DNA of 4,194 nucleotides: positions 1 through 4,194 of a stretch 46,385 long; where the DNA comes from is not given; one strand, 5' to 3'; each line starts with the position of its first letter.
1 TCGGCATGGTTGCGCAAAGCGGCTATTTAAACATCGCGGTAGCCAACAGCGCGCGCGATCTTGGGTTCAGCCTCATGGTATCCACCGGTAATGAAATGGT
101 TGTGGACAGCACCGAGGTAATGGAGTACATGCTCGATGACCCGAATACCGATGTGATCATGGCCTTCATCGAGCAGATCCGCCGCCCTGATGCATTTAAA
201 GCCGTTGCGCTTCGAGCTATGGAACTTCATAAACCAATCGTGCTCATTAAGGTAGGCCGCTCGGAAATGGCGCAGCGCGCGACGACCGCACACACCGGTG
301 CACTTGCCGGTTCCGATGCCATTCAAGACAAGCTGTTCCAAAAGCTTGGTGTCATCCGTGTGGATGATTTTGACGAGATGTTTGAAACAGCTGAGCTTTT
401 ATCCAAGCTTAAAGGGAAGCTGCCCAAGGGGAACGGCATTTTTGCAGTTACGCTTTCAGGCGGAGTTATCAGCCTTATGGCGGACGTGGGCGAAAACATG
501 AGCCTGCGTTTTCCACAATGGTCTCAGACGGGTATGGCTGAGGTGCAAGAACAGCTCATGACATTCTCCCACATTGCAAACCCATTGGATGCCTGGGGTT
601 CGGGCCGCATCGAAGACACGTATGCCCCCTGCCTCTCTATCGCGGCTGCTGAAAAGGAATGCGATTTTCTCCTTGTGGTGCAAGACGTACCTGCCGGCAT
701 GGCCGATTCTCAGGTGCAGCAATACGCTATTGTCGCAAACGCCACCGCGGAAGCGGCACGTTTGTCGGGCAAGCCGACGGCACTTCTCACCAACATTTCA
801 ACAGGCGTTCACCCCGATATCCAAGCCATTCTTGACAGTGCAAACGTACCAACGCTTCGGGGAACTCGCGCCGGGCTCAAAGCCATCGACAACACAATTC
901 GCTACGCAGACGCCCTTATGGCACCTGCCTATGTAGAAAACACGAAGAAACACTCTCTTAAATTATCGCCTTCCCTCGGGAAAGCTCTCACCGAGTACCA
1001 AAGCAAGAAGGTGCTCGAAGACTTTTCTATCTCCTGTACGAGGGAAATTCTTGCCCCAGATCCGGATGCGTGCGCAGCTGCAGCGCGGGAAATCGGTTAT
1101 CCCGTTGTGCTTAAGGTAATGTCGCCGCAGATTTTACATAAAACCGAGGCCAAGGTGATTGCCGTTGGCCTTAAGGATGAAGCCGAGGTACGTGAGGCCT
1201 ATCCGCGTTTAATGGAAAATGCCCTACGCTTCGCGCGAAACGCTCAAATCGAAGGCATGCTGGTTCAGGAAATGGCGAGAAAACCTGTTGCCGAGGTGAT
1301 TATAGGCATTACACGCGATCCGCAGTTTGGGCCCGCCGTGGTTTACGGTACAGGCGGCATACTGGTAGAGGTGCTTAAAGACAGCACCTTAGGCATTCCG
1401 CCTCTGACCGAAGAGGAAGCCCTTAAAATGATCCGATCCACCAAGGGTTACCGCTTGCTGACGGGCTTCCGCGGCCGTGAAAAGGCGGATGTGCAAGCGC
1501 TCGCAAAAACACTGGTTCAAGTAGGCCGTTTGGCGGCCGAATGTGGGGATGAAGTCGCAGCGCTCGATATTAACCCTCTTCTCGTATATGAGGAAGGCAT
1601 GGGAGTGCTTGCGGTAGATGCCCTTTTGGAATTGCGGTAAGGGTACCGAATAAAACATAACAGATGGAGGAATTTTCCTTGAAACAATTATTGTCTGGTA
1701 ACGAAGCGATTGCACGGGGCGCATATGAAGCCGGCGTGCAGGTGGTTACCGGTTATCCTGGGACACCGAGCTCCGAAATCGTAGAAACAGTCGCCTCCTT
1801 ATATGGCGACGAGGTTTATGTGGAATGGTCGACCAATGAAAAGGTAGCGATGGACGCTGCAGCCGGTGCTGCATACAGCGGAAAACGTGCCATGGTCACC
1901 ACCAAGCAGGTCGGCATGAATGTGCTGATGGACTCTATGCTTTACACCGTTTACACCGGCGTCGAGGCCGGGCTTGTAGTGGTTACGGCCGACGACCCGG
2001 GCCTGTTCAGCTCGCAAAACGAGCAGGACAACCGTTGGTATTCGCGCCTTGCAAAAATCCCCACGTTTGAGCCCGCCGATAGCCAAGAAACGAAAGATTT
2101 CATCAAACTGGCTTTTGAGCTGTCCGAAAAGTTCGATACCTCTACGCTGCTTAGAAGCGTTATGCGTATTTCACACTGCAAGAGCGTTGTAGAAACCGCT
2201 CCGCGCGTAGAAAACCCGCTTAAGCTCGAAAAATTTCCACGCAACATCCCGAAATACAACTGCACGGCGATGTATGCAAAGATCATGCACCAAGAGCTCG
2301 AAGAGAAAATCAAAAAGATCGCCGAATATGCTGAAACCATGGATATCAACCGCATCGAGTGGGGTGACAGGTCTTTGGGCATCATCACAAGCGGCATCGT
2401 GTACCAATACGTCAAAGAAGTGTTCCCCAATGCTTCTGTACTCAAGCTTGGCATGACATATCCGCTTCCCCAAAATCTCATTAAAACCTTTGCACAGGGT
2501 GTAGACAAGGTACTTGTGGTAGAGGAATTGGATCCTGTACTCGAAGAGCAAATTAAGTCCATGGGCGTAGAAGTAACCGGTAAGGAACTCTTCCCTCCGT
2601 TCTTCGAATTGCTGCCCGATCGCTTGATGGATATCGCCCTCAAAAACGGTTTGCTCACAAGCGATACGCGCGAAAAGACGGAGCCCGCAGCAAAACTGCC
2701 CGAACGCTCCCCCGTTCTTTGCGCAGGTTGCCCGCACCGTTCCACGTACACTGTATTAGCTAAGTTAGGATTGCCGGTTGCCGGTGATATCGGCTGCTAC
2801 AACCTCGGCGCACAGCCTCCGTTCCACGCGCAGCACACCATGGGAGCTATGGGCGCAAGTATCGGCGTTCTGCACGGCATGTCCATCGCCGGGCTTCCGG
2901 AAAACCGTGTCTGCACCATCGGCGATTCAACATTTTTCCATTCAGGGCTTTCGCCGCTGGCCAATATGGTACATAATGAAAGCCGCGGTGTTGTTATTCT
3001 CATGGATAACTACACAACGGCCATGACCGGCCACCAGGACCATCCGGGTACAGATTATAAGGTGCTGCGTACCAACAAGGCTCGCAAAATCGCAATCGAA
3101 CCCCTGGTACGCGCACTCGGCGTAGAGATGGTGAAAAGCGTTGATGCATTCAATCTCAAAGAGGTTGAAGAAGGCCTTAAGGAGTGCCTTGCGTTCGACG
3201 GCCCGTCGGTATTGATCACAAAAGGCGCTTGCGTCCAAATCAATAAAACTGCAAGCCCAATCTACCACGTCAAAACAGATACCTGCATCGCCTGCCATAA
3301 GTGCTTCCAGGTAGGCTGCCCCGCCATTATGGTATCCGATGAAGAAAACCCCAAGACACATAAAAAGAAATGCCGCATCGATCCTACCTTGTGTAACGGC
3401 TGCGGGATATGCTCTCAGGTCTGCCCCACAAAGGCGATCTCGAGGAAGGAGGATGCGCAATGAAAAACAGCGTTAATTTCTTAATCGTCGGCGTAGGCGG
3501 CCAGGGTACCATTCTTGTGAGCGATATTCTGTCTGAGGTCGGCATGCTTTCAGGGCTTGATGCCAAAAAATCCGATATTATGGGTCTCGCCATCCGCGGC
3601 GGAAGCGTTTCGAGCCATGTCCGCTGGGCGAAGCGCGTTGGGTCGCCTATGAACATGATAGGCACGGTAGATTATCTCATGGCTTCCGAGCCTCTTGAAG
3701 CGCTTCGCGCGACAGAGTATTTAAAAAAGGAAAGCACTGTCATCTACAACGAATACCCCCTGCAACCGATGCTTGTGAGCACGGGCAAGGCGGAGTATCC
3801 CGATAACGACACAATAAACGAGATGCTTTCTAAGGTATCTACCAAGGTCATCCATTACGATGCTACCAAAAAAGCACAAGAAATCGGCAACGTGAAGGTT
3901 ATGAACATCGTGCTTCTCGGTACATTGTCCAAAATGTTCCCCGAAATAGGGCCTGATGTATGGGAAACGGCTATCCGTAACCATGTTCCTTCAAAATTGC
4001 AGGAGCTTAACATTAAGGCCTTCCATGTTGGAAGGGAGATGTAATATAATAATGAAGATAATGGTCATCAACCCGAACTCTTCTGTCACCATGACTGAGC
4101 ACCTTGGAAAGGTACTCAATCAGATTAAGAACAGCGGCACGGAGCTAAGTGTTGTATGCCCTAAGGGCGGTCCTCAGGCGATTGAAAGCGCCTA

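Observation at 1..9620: Eight co-directional genes can be read as one linear hydantoin or N-carbamoyl-amino-acid fermentation route ending in substrate-level phosphorylation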

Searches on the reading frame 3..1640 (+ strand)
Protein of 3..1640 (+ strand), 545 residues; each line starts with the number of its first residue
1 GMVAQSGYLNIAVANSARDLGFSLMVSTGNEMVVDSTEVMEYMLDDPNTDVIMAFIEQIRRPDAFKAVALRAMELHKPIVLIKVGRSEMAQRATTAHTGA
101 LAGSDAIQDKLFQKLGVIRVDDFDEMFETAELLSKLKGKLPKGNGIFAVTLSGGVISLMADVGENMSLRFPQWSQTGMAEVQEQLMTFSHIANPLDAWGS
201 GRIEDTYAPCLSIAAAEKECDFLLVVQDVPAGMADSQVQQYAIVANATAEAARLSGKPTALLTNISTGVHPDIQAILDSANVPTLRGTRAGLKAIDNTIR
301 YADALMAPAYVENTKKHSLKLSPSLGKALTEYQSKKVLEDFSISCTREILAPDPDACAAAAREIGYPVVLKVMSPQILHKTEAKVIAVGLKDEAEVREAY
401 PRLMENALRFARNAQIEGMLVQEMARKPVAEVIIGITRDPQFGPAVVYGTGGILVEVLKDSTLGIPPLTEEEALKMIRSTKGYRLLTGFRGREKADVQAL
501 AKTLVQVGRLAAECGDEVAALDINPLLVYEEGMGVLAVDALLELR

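Call 5: search_protein_families(library=pfam, proteins=[window:3-1640:+])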
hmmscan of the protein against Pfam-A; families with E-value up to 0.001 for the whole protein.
window:3-1640:+ (545 aa): 2 families
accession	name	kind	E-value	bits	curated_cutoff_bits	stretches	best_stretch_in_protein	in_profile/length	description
PF13549.11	ATP-grasp_5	-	5.1e-72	242.2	27.6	1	327-543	8-220/221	ATP-grasp domain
PF13607.11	Succ_CoA_lig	-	6.3e-41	139.8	27.4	1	1-133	5-138/138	Succinyl-CoA ligase like flavodoxin domain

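Call 6: search_protein_families(library=ncbifam, proteins=[window:3-1640:+])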
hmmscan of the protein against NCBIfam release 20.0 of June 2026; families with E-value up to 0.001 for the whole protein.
window:3-1640:+ (545 aa): 7 families
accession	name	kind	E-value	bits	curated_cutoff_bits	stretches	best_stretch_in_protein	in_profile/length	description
NF045493.1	HydDutCoALig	equivalog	3e-88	297.1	1300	1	2-542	158-696/698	4-hydroxybutyrate--CoA ligase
NF045494.1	AcCoALig_Archglob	equivalog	8.6e-85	285.5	1200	2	328-536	2-199/665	acetate--CoA ligase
NF045492.1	HydPropCoALig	equivalog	9.2e-80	268.9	1300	2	327-539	17-226/700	3-hydroxypropionate--CoA ligase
TIGR02717.1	AcCoA-syn-alpha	equivalog_domain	4.6e-53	180.5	567.15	1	1-301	154-446/447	acetate--CoA ligase alpha subunit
NF001913.0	PRK00696.1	equivalog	2.5e-07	30.1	370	1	329-543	3-217/388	ADP-forming succinate--CoA ligase subunit beta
NF010647.0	PRK14046.1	equivalog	7e-05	22.1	604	1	330-541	4-215/392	malate--CoA ligase subunit beta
TIGR01016.1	sucCoAbeta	subfamily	0.00012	21.2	375.55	1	329-543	3-217/386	succinate-CoA ligase subunit beta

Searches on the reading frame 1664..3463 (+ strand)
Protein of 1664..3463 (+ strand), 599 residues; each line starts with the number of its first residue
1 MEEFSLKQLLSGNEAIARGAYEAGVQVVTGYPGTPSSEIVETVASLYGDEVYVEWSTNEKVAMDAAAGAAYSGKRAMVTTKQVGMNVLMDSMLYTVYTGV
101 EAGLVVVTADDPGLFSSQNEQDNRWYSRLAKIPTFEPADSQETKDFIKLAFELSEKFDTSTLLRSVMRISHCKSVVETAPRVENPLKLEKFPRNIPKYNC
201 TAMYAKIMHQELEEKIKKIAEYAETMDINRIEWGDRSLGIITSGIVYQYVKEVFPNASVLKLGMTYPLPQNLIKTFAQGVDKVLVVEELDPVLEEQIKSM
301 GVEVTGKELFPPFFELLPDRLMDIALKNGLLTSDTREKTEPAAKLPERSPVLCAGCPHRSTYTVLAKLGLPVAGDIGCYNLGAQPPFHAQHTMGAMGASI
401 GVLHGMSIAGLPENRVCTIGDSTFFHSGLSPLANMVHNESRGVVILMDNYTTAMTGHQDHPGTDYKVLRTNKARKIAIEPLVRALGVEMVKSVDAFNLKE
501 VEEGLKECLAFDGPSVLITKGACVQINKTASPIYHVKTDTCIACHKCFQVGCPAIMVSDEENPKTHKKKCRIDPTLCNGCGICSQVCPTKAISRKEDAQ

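Call 5: search_protein_families(library=pfam, proteins=[window:1664-3463:+])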
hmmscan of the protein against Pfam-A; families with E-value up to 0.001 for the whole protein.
window:1664-3463:+ (599 aa): 9 families
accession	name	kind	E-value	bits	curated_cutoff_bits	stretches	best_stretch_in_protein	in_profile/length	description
PF02775.26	TPP_enzyme_C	-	4.8e-21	75.6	21.9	1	375-517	1-149/151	Thiamine pyrophosphate enzyme, C-terminal TPP binding domain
PF01855.24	POR_N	-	4.4e-18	66.3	27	1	19-196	2-186/231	Pyruvate flavodoxin/ferredoxin oxidoreductase, thiamine diP-bdg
PF00037.32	Fer4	-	1.6e-09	37.6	21.1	1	572-593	3-24/24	4Fe-4S binding domain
PF12797.12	Fer4_2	-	2.2e-06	27.7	24.5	0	572-589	5-22/22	4Fe-4S binding domain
PF12838.12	Fer4_7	-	2.6e-06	28.2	27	1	540-591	1-52/52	4Fe-4S dicluster domain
PF12837.12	Fer4_6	-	9.7e-06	25.7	25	1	571-592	3-24/24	4Fe-4S binding domain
PF14697.11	Fer4_21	-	3e-05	24.5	35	1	535-592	2-57/59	4Fe-4S dicluster domain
PF13237.11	Fer4_10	-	3e-05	24.3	25.5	1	537-588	5-53/53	4Fe-4S dicluster domain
PF13187.11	Fer4_9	-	0.00045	20.6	27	0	541-592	2-52/52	4Fe-4S dicluster domain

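Call 6: search_protein_families(library=ncbifam, proteins=[window:1664-3463:+])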
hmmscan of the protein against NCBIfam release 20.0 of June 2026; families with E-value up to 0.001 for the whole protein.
window:1664-3463:+ (599 aa): 40 families (the best 25 are shown)
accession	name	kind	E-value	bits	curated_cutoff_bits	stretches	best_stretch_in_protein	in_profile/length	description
TIGR03336.1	IOR_alpha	equivalog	9.5e-203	674.8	650.9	1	7-592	2-595/595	indolepyruvate ferredoxin oxidoreductase subunit alpha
NF009589.0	PRK13030.1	subfamily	1.3e-35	122.4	816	1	65-521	109-613/1170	indolepyruvate ferredoxin oxidoreductase family protein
NF006412.0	PRK08659.1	equivalog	1.2e-21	77.4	411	1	7-179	5-184/378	2-oxoacid:acceptor oxidoreductase subunit alpha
NF005507.0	PRK07119.1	subfamily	7.9e-21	74.2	399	1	7-296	4-314/352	3-methyl-2-oxobutanoate dehydrogenase subunit VorB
NF009588.0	PRK13029.1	subfamily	2.4e-20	72.1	952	2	95-299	139-361/1196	indolepyruvate ferredoxin oxidoreductase family protein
TIGR03710.1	OAFO_sf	subfamily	2.1e-18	66.2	482.75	1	7-108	193-293/561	2-oxoacid:acceptor oxidoreductase subunit alpha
NF006232.0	PRK08366.1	equivalog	1.2e-14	53.8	646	1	4-202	4-203/394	2-ketoisovalerate ferredoxin oxidoreductase subunit alpha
NF007206.0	PRK09627.1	equivalog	3.4e-11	42.7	579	1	11-107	7-102/375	2-oxoglutarate synthase subunit alpha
NF040682.1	PorA_Arch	equivalog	4.2e-11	42.4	550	1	8-157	4-156/387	pyruvate synthase subunit PorA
TIGR02179.1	PorD_KorD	subfamily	4e-09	36.5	60.05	1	529-596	17-76/78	2-oxoacid:acceptor oxidoreductase, delta subunit, pyruvate/2-ketoisovalerate family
NF007201.0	PRK09622.1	equivalog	4.4e-09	35.7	590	1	9-157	12-163/405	2-oxoacid:ferredoxin oxidoreductase subunit alpha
TIGR01971.1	NuoI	subfamily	4.6e-08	32.7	113.05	1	537-595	40-101/121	NADH-quinone oxidoreductase, chain I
NF040684.1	PorD_Arch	equivalog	4.7e-08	33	120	1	530-595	25-82/85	pyruvate synthase subunit PorD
NF042909.1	FMH_DH_FwdF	exception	2.1e-07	30.4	375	1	524-594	242-313/336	tungsten-dependent formylmethanofuran dehydrogenase subunit FwdF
NF003933.0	PRK05444.2-2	equivalog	2.3e-07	29.7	395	0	387-525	115-254/606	1-deoxy-D-xylulose-5-phosphate synthase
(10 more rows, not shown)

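Call 13: find_encoding_contigs(protein=window:1664-3463:+, flank=10000, max_places=6)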
Protein window:1664-3463:+ (599 aa): no gene with exactly this product is on record in the collection.

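Call 86: search_solved_structures(query=window:1664-3463:+, max_evalue=1e-10)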
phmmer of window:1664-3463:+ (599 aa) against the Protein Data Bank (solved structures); distinct sequences matched with E-value up to 1e-10: 1.
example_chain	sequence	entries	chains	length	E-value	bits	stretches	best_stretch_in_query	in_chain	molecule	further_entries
1yd7_A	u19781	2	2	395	1.6e-18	70.2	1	9-197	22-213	2-keto acid:ferredoxin oxidoreductase subunit alpha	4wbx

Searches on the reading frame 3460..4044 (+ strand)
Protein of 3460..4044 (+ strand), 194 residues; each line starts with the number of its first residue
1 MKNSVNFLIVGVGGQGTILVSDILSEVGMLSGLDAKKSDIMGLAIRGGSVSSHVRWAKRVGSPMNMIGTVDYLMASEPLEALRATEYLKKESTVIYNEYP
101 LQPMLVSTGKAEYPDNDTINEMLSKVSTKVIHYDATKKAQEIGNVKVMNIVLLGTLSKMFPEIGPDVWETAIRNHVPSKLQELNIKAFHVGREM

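Call 5: search_protein_families(library=pfam, proteins=[window:3460-4044:+])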
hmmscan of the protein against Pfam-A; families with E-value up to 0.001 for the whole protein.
window:3460-4044:+ (194 aa): 1 family
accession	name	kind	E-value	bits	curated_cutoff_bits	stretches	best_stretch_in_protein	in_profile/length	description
PF01558.24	POR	-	4.4e-35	121.8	27.4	1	13-193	1-173/173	Pyruvate ferredoxin/flavodoxin oxidoreductase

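Call 6: search_protein_families(library=ncbifam, proteins=[window:3460-4044:+])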
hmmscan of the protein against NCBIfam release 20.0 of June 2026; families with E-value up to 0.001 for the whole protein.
window:3460-4044:+ (194 aa): 25 families
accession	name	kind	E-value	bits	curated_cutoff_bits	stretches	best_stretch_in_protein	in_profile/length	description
NF005325.0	PRK06853.1-5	equivalog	7.1e-60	202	230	1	4-194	3-190/192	indolepyruvate oxidoreductase subunit beta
NF005322.0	PRK06853.1-2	equivalog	1.3e-59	201.3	237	1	3-193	4-191/197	indolepyruvate oxidoreductase subunit beta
NF005323.0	PRK06853.1-3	equivalog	7.4e-52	176.1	238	1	2-193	4-193/197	indolepyruvate oxidoreductase subunit beta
TIGR03334.1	IOR_beta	equivalog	1.2e-46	159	205.8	1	6-192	2-188/189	indolepyruvate ferredoxin oxidoreductase subunit beta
NF005326.0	PRK06853.1-6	equivalog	1.2e-34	119.9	348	1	5-191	4-192/202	indolepyruvate oxidoreductase subunit beta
NF005324.0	PRK06853.1-4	equivalog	1.4e-31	109.9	222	1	6-193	4-187/196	indolepyruvate oxidoreductase subunit beta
NF004915.0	PRK06274.1-1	equivalog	1.7e-29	102.7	274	1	5-193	3-190/194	indolepyruvate oxidoreductase subunit beta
NF004917.0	PRK06274.1-3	equivalog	4.3e-28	98.6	284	1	6-191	4-189/203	indolepyruvate oxidoreductase subunit beta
NF004918.0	PRK06274.1-4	equivalog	5.2e-27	94.9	278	1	5-192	3-189/202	indolepyruvate oxidoreductase subunit beta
NF005328.0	PRK06853.2-2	equivalog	3.1e-26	92.3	240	1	4-192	3-180/192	indolepyruvate oxidoreductase subunit beta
NF005327.0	PRK06853.2-1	equivalog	3.4e-24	85.8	242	1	4-190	3-180/194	indolepyruvate oxidoreductase subunit beta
NF009589.0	PRK13030.1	subfamily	1.1e-15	56.5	816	1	3-192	727-924/1170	indolepyruvate ferredoxin oxidoreductase family protein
NF004916.0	PRK06274.1-2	equivalog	1.7e-13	51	227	1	7-192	5-173/178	indolepyruvate oxidoreductase subunit beta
NF006323.0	PRK08537.1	equivalog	4.4e-13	49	235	1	7-193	5-176/181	2-oxoacid:ferredoxin oxidoreductase subunit gamma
TIGR02175.1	PorC_KorC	subfamily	6.6e-13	48.8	81.1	1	10-191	7-171/177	2-oxoacid:acceptor oxidoreductase, gamma subunit, pyruvate/2-ketoisovalerate family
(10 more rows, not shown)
